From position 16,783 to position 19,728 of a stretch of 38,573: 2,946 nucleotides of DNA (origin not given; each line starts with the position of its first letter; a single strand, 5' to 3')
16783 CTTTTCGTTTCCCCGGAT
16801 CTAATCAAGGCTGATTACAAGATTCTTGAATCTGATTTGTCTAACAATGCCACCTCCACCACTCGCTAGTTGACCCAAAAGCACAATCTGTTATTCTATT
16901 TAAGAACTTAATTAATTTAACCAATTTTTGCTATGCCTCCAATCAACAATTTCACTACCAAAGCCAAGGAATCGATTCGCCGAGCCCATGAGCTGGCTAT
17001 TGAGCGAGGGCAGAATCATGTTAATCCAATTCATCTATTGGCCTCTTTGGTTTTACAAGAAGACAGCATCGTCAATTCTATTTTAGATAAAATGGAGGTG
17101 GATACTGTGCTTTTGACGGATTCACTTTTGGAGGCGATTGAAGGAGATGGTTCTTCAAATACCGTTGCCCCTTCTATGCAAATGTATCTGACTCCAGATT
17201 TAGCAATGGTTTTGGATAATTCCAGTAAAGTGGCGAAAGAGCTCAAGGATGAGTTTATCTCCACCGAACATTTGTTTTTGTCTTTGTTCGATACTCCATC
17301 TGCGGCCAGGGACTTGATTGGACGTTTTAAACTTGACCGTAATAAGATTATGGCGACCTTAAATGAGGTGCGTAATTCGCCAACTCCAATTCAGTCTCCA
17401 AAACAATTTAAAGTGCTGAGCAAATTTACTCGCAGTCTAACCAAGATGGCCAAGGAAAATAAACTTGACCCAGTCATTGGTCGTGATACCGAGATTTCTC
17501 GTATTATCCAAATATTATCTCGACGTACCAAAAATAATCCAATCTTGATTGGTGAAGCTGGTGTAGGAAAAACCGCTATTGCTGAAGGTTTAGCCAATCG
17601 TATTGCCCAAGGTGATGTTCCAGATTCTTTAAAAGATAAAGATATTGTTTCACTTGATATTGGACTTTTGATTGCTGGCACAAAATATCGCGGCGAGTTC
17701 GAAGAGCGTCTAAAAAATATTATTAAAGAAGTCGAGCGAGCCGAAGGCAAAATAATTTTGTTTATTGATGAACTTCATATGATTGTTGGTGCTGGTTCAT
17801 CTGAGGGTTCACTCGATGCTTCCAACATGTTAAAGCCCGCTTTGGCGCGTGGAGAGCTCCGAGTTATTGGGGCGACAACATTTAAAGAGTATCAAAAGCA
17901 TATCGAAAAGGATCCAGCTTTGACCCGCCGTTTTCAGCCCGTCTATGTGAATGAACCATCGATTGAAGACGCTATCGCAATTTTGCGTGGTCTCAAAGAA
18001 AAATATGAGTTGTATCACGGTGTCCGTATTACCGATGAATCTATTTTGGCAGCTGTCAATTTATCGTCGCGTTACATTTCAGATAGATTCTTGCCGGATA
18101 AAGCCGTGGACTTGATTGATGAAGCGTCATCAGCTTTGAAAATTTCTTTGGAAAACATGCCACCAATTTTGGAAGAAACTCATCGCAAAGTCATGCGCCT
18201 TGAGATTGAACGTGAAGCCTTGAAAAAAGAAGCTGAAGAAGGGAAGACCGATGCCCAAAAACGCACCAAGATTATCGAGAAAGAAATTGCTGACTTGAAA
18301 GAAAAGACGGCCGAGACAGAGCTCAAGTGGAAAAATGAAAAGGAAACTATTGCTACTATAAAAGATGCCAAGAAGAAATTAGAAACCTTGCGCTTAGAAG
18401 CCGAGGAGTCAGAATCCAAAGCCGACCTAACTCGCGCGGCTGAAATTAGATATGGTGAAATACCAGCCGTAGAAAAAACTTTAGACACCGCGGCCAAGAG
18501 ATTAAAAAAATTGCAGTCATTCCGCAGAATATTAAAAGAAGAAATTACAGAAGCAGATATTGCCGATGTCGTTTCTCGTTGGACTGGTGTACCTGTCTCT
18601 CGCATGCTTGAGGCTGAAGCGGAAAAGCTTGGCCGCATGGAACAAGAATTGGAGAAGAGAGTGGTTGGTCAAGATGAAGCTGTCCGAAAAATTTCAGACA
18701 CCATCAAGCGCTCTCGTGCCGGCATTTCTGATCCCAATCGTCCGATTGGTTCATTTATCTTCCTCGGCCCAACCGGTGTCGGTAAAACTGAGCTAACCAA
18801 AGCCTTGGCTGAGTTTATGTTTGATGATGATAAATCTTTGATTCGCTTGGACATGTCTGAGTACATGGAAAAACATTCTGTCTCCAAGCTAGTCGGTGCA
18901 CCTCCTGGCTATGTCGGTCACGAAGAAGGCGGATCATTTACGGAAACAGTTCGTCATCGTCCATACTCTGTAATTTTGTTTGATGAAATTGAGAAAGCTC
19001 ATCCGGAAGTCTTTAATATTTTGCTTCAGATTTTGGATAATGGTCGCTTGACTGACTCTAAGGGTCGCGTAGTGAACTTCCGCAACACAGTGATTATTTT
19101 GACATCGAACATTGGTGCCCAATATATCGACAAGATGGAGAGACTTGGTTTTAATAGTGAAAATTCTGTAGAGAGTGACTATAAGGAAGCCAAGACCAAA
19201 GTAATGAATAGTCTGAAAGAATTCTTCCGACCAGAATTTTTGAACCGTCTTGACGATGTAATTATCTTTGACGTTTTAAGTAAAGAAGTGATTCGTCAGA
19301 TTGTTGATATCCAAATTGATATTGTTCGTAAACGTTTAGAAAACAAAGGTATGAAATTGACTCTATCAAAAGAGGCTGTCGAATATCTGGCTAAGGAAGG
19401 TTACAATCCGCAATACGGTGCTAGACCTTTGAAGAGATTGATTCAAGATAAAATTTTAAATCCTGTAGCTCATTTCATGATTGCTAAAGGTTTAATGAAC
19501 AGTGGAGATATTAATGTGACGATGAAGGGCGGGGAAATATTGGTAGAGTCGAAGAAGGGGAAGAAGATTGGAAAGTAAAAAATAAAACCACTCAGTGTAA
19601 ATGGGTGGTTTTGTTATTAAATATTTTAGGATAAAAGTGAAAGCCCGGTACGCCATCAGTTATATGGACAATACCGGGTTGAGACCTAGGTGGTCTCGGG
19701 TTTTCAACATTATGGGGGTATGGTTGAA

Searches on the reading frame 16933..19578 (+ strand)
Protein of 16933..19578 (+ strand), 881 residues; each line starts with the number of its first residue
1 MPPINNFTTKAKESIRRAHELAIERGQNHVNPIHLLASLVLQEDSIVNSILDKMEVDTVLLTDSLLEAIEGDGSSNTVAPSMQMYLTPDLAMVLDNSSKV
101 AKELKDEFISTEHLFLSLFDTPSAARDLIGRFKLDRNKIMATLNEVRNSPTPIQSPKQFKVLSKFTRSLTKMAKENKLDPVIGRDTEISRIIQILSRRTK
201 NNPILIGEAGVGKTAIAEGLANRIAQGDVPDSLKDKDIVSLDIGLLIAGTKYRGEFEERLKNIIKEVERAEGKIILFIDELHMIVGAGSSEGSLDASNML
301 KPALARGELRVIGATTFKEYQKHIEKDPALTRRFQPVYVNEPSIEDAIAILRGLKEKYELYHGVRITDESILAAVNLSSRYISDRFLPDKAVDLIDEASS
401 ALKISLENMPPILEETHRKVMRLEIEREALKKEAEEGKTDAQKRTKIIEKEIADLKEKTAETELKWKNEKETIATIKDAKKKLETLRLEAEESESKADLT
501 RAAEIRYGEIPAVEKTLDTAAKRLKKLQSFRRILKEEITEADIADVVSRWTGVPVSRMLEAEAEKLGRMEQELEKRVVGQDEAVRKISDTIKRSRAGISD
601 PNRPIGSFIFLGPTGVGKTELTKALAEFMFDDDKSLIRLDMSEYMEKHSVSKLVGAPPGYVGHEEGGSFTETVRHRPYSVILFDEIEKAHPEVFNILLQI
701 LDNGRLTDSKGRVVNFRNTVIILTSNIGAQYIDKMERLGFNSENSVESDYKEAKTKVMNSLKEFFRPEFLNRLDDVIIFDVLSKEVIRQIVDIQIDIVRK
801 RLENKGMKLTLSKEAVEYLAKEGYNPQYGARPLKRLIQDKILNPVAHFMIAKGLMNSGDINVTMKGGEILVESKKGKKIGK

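Call 13: find_encoding_contigs(protein=window:16933-19578:+, flank=10000, max_places=6)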
Protein window:16933-19578:+ (881 aa): 5 contigs read that carry it; 3 places shown.
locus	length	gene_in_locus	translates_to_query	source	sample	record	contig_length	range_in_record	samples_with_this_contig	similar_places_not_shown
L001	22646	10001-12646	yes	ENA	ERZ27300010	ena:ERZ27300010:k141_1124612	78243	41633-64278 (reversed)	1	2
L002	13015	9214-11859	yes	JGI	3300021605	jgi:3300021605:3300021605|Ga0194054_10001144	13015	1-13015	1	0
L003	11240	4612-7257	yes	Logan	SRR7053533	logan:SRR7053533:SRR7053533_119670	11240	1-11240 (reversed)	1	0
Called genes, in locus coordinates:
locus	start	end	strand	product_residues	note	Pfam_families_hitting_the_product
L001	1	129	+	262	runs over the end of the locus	PF18895:T4SS_pilin (weak)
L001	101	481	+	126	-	-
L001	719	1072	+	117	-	PF18895:T4SS_pilin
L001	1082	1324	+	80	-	PF18895:T4SS_pilin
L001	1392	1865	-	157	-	-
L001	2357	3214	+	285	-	-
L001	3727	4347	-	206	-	PF00702:Hydrolase, PF13419:HAD_2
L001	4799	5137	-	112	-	PF02033:RBFA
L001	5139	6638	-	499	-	PF00009:GTP_EFTU, PF00071:Ras (weak), PF01926:MMR_HSR1, PF02421:FeoB_N (weak), PF22042:EF-G_D2, PF11987:IF-2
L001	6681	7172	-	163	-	PF14584:DUF4446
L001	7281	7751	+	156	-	-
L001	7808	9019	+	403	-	PF00266:Aminotran_5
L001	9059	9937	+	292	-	-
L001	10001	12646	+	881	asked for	PF02861:Clp_N, PF23569:NBD_SMAX1, PF00004:AAA, PF17871:AAA_lid_9, PF07724:AAA_2, PF00004:AAA, PF07728:AAA_5, PF10431:ClpB_D2-small, +5 more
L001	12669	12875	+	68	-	-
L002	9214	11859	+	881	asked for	PF02861:Clp_N, PF23569:NBD_SMAX1, PF00004:AAA, PF17871:AAA_lid_9, PF07724:AAA_2, PF00004:AAA, PF07728:AAA_5, PF10431:ClpB_D2-small, +5 more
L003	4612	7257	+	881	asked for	PF02861:Clp_N, PF23569:NBD_SMAX1, PF00004:AAA, PF17871:AAA_lid_9, PF07724:AAA_2, PF00004:AAA, PF07728:AAA_5, PF10431:ClpB_D2-small, +5 more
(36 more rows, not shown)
